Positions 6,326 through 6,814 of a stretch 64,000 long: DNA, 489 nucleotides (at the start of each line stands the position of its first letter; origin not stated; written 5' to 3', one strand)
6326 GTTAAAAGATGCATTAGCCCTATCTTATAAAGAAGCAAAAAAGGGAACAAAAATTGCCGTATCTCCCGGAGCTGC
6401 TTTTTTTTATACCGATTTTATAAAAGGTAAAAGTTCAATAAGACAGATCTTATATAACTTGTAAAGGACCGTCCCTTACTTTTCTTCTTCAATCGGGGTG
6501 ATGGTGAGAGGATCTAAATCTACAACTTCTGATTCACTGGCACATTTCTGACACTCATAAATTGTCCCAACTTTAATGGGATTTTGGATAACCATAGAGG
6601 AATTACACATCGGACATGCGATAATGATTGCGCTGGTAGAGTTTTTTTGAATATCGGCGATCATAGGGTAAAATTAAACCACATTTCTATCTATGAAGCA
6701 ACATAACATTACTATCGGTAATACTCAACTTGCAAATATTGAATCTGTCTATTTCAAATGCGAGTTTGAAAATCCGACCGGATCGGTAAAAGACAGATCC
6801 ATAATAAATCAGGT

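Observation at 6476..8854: LysW-like amino-group carrier protein with a non-canonical EEEK tail, paired with a PLP fold-II enzyme and an extended ATP-grasp ligase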

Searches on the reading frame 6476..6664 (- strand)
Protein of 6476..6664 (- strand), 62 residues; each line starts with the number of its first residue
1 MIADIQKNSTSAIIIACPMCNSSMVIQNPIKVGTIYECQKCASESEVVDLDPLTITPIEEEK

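Call 3: search_protein_families(library=pfam, proteins=[window:6476-6664:-], max_evalue=1)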
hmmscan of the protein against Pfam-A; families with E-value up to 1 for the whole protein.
window:6476-6664:- (62 aa): 18 families
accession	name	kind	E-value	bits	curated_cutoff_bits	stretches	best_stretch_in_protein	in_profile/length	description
PF21344.3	Zn_ribbon_LysW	-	5.8e-09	35.9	27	1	16-60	2-46/46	Alpha-aminoadipate carrier protein LysW-like, globular domain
PF02150.21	Zn_ribbon_RPB9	-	0.00013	22.2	25.2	1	17-46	4-32/36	RNA polymerases M/15 Kd subunit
PF09723.15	Zn_ribbon_8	-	0.0015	18.9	34.4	0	36-48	6-18/41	Zinc ribbon domain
PF07191.17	Zn_ribbon_6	-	0.011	16.2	25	1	16-48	2-29/67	Double zinc ribbon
PF23455.1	DUF7129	-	0.022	14.9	30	0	35-43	11-19/45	Domain of unknown function (DUF7129)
PF14354.12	Lar_restr_allev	-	0.023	15.4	28.6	1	16-44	5-34/58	Restriction alleviation protein Lar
PF08274.17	Zn_Ribbon_YjdM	-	0.049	14.1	30.8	1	16-44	4-28/30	PhnA Zinc-Ribbon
PF22747.2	Zn_ribbon_DUF2089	-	0.053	14.1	27.6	1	17-42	1-19/32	DUF2089 zinc ribbon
PF19134.6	DUF5817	-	0.056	13.9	31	1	14-51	3-37/57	Domain of unknown function (DUF5817)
PF01396.24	Zn_ribbon_Top1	-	0.086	13.1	32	1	16-27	3-14/39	Topoisomerase DNA binding C4 zinc finger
PF23451.1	Zn_ribbon_PaaD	-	0.099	12.7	27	1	9-42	9-46/53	PaaD zinc beta ribbon domain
PF22289.1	DmmA-like_C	-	0.11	12.9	27.4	0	16-44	3-27/44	Dimethylamine monooxygenase subunit DmmA-like, C-terminal domain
PF25412.1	zf-C2H2_ZNF592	-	0.16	12.3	27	1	13-28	5-20/45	ZNF592-like C2H2 zinc finger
PF03811.18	Zn_ribbon_InsA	-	0.18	12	26.1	1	13-27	4-18/35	InsA N-terminal domain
PF13453.11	Zn_ribbon_TFIIB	-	0.2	11.5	22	1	17-42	2-26/41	Transcription factor zinc-finger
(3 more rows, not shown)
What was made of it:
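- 6476..6664 (-): LysW-like zinc-ribbon carrier protein, 62 aa, two CxxC pairs, acidic, tail .............. PF21344 scores 35.9 bits against a gathering score of 27 (call 3).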

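Call 4: search_protein_families(library=ncbifam, proteins=[window:6476-6664:-], max_evalue=1)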
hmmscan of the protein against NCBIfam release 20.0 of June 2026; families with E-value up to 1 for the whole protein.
window:6476-6664:- (62 aa): 11 families
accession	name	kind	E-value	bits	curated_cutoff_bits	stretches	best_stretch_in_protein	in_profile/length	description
TIGR01206.1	lysW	equivalog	3.1e-07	30.2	53.2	1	16-61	4-48/54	lysine biosynthesis protein LysW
NF041070.1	carrier_LysW_Arch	domain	0.00097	19.1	75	1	15-61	3-51/57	alpha-aminoadipate/glutamate carrier protein LysW/ArgW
TIGR02605.1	CxxC_CxxC_SSSS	subfamily_domain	0.015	15.4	31.3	0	5-23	18-35/52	FmdB family zinc ribbon protein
NF011481.0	PRK14890.1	equivalog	0.015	15.3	61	1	12-41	25-56/61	putative Zn-ribbon RNA-binding protein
NF001607.0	PRK00398.1-4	equivalog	0.02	14.6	89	1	32-50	6-23/53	DNA-directed RNA polymerase subunit P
TIGR01384.1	TFS_arch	equivalog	0.022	15.4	64.75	1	17-54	3-35/101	transcription factor S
NF003058.0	PRK03976.1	equivalog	0.033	14.2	87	1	15-43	37-62/91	50S ribosomal protein L37ae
NF041909.1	HVO_2753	equivalog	0.046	13.6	80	1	7-42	19-55/59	HVO_2753 family zinc finger protein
NF041259.1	mono_DmmA_fam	domain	0.067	13.5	60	1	7-47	44-82/101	dimethylamine monooxygenase subunit DmmA family protein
TIGR03655.1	anti_R_Lar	subfamily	0.089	13.1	39.6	1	16-47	3-40/55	Lar family restriction alleviation protein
NF052617.1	slr0373_blue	equivalog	0.16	12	100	1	12-28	58-74/113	slr0373 family blue light stress response protein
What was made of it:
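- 6476..6664 (-): It is below the TIGR01206 and NF041070 cutoffs (call 4).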

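Call 7: search_solved_structures(query=window:6476-6661:-, max_evalue=10, show_alignments=3)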
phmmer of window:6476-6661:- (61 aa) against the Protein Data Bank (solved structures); distinct sequences matched with E-value up to 10: 14.
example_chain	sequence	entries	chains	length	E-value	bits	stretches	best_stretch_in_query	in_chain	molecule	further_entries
3wwl_A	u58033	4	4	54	1.2e-07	34.6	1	14-60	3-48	Alpha-aminoadipate carrier protein LysW | OrfF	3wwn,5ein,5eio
5k2m_E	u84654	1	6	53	6.5e-06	29.2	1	14-59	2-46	Probable lysine biosynthesis protein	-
9e71_Bc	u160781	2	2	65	0.15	15.5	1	11-41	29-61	Small zinc finger protein HVO-2753-like zinc-binding pocket domain-containing protein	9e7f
4twi_A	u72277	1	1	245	0.27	14.7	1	11-42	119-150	NAD-dependent protein deacylase 1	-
1m2j_A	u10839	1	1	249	0.28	14.7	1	11-42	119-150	Silent Information Regulator 2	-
1m2k_A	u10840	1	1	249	0.28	14.7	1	11-42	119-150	Silent Information Regulator 2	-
1m2h_A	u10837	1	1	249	0.28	14.7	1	11-42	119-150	Silent Information Regulator 2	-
1m2g_A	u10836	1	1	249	0.28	14.7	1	11-42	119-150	Silent Information Regulator 2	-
1m2n_A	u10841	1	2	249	0.28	14.7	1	11-42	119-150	Silent Information Regulator 2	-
1ici_A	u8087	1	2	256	0.3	14.6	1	12-42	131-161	TRANSCRIPTIONAL REGULATORY PROTEIN, SIR2 FAMILY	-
3vpb_E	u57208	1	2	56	0.61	13.6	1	12-47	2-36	Alpha-aminoadipate carrier protein lysW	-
1pft_A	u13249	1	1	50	0.69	13.4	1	15-51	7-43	TFIIB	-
28jc_L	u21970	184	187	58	0.95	13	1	24-53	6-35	DNA-directed RNA polymerases I, II, and III subunit RPABC4 | RNA polymerase II subunit K | DNA-directed RNA polymerase II subunit RPB12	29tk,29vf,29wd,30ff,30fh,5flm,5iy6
4qiw_P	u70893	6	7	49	1.1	12.8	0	33-46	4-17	DNA-directed RNA polymerase subunit P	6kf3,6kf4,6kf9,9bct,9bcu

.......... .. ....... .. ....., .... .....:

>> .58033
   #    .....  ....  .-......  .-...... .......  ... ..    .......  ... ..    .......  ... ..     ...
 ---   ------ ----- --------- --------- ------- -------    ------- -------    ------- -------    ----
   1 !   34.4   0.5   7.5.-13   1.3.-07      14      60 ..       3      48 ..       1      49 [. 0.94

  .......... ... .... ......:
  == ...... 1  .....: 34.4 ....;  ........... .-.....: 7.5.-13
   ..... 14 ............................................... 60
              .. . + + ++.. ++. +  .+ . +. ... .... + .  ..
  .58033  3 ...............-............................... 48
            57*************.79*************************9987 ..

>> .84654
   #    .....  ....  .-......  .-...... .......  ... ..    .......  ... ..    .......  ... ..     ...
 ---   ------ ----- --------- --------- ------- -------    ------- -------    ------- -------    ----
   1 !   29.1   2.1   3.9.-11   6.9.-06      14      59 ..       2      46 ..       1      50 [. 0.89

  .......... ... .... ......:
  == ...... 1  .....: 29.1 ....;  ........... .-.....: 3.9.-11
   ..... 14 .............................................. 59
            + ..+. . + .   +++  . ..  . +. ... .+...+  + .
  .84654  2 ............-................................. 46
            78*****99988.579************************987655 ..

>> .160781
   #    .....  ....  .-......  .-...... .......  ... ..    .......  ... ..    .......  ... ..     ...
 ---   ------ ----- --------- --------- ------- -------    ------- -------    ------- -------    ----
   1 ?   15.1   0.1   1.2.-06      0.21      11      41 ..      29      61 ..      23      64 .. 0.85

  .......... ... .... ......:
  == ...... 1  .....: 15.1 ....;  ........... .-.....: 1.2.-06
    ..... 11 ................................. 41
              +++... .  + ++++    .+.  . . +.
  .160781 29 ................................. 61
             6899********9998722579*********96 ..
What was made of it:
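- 6476..6664 (-): PDB LysW 3wwl E 1.2e-7 and 5k2m E 6.5e-6 (call 7).
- On LysW / ArgW equivalogs: The alignment to 3wwl stops 6 residues before LysW's end (call 7).
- Checked: The small protein scores 35.9 bits on PF21344 Zn_ribbon_LysW (gathering score 27) and matches T. thermophilus and T. kodakarensis LysW chains at E 1e-7 and 7e-6 (calls 3, 7).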

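Call 41: find_homologous_proteins(query=window:6476-6661:-, max_evalue=10)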
Query window:6476-6661:- (61 aa): 1 proteins with E <= 10 among 1 candidates.
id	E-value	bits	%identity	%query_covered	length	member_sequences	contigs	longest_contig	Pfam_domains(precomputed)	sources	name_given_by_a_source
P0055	1.1e-31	124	100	100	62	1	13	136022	PF21344.4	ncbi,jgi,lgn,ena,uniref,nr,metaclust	ncbi:hypothetical protein A3D77_06935 [Candidatus Gottesmanbacteria bacterium RIFCSPHIGHO2_02_FULL_3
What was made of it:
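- Tried and rejected: The word-indexed homology search with the 62-aa protein returned only itself (call 41).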

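Call 51: search_protein_representatives(protein=window:6479-6664:-)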
Query: 62 residues. Proteins with E-value up to 0.001 (for the whole library): 50; up to 1e-10: 2; up to 1e-30: 1. The best 50 are listed.
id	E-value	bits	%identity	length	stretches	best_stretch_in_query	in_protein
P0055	7.5e-33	125.9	100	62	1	1-62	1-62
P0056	8.9e-11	56.9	39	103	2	16-62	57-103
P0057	2.5e-08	49.3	46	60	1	9-62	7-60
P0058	3.8e-08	48.7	30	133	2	3-55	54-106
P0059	5.2e-08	48.2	32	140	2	16-60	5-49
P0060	5.8e-08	48.1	34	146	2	14-61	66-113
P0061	9.1e-08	47.5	38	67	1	8-62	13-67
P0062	9.5e-08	47.4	30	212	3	16-55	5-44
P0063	2.2e-07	46.3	46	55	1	15-62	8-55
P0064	2.5e-07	46.1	35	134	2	14-55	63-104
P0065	3.4e-07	45.7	46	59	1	4-62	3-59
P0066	4.1e-07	45.5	39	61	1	6-62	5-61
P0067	4.1e-07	45.4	37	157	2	16-59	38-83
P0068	4.4e-07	45.3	32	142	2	11-56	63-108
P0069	5.1e-07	45.1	38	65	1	7-62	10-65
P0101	8.6e-04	35.1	33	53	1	14-61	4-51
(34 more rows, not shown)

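Call 60: find_encoding_contigs(protein=P0056, flank=8000, max_places=2)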
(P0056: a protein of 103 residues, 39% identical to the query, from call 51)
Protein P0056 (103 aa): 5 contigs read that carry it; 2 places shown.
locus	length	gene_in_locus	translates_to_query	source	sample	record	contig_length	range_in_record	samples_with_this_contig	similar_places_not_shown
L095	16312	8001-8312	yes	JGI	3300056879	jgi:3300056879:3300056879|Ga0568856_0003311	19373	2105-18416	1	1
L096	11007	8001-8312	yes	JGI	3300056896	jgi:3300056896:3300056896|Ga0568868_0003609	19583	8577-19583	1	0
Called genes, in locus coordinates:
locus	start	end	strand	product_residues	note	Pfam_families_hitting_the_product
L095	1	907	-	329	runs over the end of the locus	PF00155:Aminotran_1_2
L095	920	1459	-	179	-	PF00583:Acetyltransf_1, PF13673:Acetyltransf_10 (faint), PF13508:Acetyltransf_7 (weak)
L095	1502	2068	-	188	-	PF06821:Ser_hydrolase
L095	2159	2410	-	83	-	-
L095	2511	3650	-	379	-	PF03033:Glyco_transf_28, PF04101:Glyco_tran_28_C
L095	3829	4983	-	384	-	PF01098:FTSW_RODA_SPOVE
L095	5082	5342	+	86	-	-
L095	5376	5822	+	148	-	-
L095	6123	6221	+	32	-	-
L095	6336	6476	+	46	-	-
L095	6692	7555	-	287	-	PF00291:PALP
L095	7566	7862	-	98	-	-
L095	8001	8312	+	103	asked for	PF01485:IBR (faint), PF05129:Zn_ribbon_Elf1 (faint), PF07191:Zn_ribbon_6 (faint), PF13248:Zn_ribbon_3 (faint), PF22289:DmmA-like_C (faint), PF24441:DUF7560 (faint), PF24460:DUF7575 (faint), PF21344:Zn_ribbon_LysW, +3 more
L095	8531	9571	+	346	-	PF02912:Phe_tRNA-synt_N, PF01409:tRNA-synt_2d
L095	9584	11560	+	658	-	PF03483:B3_4, PF03484:B5, PF17759:tRNA_synthFbeta, PF03147:FDX-ACB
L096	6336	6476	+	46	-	-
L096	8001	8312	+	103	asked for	PF01485:IBR (faint), PF05129:Zn_ribbon_Elf1 (faint), PF07191:Zn_ribbon_6 (faint), PF13248:Zn_ribbon_3 (faint), PF22289:DmmA-like_C (faint), PF24441:DUF7560 (faint), PF24460:DUF7575 (faint), PF21344:Zn_ribbon_LysW, +3 more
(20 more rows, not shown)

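Call 61: find_encoding_contigs(protein=P0101, flank=8000, max_places=2)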
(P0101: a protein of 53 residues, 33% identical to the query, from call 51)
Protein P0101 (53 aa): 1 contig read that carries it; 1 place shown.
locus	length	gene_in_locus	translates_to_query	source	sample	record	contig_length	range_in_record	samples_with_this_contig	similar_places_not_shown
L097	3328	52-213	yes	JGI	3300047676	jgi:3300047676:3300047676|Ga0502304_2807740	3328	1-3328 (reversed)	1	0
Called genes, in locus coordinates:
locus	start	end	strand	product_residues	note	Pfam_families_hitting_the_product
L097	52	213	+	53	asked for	PF21344:Zn_ribbon_LysW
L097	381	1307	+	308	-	PF00291:PALP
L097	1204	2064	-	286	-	-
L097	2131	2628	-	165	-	PF13453:Zn_ribbon_TFIIB (weak)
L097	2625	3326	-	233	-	?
